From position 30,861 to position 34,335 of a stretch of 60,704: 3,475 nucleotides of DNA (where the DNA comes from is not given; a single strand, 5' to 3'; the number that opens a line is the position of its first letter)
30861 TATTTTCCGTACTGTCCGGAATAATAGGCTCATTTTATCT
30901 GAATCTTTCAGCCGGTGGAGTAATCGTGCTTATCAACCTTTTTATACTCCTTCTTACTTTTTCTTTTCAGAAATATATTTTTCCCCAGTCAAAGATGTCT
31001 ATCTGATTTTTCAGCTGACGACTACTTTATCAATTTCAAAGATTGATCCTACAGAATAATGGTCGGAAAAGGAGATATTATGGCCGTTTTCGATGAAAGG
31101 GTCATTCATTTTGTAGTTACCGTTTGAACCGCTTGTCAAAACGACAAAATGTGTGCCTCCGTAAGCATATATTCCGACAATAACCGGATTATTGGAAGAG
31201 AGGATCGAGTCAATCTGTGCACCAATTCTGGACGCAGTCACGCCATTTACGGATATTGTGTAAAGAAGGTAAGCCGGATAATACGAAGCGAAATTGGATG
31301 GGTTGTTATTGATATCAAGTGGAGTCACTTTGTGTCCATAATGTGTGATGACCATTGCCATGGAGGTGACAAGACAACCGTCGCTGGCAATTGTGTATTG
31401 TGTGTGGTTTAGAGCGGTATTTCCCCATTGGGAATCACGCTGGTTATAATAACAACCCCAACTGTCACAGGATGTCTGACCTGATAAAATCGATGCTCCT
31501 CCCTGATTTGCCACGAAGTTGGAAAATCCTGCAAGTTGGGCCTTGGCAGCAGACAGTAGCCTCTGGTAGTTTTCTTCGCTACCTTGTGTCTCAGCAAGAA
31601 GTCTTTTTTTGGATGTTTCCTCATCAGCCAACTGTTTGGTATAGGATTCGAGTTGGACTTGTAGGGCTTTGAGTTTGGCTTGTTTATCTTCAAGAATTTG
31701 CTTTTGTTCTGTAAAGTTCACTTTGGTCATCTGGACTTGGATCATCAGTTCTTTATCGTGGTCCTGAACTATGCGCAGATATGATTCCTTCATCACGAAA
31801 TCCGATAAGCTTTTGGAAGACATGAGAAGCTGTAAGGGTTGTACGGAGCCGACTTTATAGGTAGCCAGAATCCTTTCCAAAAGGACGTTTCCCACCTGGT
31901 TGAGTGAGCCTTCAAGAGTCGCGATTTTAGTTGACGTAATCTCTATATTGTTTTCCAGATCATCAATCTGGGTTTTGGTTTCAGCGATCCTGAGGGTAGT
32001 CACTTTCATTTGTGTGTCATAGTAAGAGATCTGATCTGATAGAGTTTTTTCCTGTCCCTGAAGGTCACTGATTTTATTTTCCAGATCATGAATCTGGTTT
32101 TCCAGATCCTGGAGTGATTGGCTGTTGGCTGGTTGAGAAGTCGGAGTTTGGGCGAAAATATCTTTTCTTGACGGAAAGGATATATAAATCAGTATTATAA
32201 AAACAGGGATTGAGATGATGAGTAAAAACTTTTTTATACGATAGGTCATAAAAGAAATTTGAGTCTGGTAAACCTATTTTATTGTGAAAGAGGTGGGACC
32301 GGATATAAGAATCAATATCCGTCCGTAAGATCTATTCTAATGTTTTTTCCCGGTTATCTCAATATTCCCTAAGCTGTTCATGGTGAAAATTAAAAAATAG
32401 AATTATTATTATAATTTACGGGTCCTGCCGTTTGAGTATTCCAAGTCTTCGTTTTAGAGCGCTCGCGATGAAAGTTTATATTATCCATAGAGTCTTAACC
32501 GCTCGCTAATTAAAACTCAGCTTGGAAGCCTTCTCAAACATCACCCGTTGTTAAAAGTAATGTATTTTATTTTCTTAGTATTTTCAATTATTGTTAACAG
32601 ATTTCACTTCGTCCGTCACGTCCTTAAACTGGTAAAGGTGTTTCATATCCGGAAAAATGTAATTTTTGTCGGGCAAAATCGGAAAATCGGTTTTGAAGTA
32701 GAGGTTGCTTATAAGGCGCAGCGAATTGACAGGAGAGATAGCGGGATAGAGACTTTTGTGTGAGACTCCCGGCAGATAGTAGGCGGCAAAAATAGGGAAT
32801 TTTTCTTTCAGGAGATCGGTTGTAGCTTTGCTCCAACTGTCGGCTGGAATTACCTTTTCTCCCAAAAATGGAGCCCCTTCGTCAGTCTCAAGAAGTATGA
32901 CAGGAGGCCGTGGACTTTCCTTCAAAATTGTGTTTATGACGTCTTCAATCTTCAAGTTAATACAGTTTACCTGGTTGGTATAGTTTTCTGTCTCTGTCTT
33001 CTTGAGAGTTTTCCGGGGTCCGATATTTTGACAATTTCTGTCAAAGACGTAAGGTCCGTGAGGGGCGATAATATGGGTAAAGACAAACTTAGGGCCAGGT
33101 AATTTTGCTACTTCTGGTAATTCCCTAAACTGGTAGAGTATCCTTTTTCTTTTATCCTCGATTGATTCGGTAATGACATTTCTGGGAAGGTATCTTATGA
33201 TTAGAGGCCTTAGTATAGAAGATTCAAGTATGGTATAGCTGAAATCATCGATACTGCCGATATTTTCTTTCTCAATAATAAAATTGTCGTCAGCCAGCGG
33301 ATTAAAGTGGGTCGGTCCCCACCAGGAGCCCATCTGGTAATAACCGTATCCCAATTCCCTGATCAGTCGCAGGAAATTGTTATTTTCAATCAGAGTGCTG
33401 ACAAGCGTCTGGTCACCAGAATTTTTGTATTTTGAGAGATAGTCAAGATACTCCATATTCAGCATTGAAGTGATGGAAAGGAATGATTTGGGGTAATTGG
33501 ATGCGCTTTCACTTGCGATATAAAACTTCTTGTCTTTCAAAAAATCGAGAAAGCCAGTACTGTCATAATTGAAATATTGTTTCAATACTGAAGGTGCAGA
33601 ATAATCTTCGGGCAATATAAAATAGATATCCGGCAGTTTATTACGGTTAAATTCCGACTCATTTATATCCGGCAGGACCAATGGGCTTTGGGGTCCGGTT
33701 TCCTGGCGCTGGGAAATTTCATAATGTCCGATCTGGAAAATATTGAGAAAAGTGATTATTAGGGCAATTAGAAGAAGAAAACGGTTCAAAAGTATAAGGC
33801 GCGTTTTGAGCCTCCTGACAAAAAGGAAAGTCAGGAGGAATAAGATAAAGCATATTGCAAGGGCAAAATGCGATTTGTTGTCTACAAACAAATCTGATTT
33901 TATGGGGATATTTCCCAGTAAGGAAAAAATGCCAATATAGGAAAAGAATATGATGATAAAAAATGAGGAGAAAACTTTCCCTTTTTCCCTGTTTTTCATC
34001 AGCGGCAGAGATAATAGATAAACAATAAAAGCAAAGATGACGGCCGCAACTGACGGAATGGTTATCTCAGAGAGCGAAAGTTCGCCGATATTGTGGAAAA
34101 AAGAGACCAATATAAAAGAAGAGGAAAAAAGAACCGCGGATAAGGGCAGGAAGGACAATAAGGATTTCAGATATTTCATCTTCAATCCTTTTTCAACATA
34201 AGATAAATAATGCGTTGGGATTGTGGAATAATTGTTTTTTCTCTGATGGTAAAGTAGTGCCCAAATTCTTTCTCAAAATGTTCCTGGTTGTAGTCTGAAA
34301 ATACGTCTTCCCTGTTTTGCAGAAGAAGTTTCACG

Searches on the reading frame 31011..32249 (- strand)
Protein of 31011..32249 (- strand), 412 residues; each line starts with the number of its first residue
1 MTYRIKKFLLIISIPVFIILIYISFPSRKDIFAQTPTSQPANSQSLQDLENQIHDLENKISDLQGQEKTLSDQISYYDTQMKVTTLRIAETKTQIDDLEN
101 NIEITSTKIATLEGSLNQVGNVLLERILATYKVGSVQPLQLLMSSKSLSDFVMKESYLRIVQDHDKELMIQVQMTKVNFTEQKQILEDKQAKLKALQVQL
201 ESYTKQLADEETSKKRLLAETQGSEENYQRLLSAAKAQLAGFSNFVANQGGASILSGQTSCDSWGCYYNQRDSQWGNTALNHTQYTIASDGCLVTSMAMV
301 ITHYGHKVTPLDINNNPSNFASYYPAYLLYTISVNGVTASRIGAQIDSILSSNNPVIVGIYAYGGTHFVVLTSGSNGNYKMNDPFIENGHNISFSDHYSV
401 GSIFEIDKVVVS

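Call 54: search_protein_families(library=pfam, proteins=[window:31011-32249:-], max_evalue=0.001)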
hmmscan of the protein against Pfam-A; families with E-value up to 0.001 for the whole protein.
window:31011-32249:- (412 aa): 6 families
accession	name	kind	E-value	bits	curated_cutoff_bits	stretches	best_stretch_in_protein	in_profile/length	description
PF13529.12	Peptidase_C39_2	-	3.2e-06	28.2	24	1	267-384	5-142/143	Peptidase_C39 like family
PF24568.1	CC_PcsB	-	6.7e-06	26.3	27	1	109-176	1-69/75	Peptidoglycan hydrolase PcsB, coiled-coil domain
PF12795.12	MscS_porin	-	8.3e-06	26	34.4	1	34-107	68-141/238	Mechanosensitive ion channel porin domain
PF03412.21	Peptidase_C39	-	4.9e-05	23.6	22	1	289-387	10-106/133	Peptidase C39 family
PF06825.17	HSBP1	-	0.0005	20.3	28.6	0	86-103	27-44/51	Heat shock factor binding protein 1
PF06008.19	Laminin_I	-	0.00074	19.8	34.6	1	39-128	35-124/259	Laminin Domain I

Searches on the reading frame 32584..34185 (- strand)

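Call 54: search_protein_families(library=pfam, proteins=[window:32584-34185:-], max_evalue=0.001)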
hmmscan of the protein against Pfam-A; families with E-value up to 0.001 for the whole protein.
window:32584-34185:- (533 aa): 1 family
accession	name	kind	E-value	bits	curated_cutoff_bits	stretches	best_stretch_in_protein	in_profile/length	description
PF00884.28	Sulfatase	-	0.00016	21.5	25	1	186-430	2-234/301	Sulfatase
